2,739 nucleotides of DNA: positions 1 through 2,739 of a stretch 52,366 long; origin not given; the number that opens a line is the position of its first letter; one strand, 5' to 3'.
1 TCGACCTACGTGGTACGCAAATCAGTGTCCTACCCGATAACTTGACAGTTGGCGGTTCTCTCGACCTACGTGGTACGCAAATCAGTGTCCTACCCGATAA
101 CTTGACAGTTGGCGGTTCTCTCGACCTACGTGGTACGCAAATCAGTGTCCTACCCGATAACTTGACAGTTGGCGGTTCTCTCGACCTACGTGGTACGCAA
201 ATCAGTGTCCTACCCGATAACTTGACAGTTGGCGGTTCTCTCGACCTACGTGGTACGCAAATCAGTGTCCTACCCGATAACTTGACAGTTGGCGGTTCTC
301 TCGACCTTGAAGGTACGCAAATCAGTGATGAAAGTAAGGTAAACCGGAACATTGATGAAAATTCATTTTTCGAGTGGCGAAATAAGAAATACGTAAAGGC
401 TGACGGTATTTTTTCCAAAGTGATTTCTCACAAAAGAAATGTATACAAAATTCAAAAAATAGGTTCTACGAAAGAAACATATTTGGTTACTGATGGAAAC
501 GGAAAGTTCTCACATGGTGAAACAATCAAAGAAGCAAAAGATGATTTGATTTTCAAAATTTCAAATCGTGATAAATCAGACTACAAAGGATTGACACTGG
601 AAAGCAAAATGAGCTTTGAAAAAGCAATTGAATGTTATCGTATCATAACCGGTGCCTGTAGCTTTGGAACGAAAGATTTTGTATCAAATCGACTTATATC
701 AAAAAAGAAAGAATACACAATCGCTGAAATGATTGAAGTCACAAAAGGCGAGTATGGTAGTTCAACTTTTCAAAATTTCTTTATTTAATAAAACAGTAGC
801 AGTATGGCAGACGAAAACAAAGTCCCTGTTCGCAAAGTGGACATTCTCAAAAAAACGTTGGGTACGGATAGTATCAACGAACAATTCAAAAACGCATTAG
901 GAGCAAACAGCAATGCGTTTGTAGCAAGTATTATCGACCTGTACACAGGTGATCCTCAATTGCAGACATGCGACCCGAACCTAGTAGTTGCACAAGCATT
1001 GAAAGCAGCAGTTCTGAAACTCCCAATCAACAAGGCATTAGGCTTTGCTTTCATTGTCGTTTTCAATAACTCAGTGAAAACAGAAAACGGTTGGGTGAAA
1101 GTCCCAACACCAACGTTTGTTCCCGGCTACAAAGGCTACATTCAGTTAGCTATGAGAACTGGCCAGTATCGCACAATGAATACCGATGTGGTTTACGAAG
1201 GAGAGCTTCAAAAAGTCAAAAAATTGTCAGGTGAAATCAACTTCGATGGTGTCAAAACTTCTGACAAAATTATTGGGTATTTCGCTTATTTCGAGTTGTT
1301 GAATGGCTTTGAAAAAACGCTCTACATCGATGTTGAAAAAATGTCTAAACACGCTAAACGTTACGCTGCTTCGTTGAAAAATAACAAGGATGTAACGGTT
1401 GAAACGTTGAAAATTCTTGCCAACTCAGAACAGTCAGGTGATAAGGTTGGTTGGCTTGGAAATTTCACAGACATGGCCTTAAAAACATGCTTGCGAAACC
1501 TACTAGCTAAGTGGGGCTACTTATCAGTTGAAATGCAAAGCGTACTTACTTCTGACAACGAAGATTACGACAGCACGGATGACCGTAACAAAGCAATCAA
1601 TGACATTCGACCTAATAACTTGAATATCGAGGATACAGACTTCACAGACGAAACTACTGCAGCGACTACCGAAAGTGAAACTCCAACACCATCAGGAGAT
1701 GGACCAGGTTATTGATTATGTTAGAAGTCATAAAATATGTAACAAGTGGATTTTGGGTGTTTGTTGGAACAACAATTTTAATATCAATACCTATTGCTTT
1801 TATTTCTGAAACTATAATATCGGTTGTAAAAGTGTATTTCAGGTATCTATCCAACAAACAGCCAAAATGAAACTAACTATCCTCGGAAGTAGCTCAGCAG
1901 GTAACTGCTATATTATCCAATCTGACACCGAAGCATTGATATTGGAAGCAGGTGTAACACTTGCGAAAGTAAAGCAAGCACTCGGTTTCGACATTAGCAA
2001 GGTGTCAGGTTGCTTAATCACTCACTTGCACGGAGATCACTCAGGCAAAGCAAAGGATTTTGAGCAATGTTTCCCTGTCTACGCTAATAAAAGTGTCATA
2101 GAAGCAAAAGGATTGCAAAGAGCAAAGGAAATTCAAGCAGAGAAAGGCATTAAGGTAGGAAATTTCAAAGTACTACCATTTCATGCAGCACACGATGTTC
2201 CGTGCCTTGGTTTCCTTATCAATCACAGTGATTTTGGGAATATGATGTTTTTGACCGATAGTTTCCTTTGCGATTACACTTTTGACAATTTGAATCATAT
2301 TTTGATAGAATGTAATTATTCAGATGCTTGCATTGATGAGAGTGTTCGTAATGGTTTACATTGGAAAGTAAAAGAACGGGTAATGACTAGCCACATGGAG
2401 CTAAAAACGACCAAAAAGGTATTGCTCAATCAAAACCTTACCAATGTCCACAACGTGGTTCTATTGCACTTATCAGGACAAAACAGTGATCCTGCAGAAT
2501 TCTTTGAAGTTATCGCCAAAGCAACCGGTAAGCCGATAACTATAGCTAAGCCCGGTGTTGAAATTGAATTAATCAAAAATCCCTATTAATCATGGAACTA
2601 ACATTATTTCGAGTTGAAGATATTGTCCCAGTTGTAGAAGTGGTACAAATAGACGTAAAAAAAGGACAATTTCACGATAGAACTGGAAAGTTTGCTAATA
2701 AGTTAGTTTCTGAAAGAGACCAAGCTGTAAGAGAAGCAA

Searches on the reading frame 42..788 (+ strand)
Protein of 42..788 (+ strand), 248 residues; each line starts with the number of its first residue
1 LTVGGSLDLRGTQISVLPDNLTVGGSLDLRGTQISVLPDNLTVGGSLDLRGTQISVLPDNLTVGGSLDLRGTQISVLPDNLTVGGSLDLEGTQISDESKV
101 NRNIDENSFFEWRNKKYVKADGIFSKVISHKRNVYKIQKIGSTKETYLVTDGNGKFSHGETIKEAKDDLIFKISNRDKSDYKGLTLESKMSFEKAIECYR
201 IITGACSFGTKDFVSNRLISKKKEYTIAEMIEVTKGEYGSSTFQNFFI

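Call 82: search_protein_families(library=pfam, max_evalue=0.001, proteins=[window:42-788:+])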
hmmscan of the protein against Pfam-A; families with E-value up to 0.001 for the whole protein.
window:42-788:+ (248 aa): 1 family
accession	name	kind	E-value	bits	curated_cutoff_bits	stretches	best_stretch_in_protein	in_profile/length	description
PF00560.39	LRR_1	-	0.00019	21.3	20.6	0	6-21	4-20/23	Leucine Rich Repeat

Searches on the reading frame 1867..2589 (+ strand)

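Call 82: search_protein_families(library=pfam, max_evalue=0.001, proteins=[window:1867-2589:+])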
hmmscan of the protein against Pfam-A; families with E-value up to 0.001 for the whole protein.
window:1867-2589:+ (240 aa): 3 families
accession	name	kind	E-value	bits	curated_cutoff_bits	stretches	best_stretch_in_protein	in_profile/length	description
PF00753.33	Lactamase_B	-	9.3e-10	39.2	22.7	1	11-67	5-65/196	Metallo-beta-lactamase superfamily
PF23023.1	Anti-Pycsar_Apyc1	-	7.7e-06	26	50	1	15-66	23-74/250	Anti-Pycsar protein Apyc1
PF12706.13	Lactamase_B_2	-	9.8e-06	25.7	27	1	42-143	27-148/200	Beta-lactamase superfamily domain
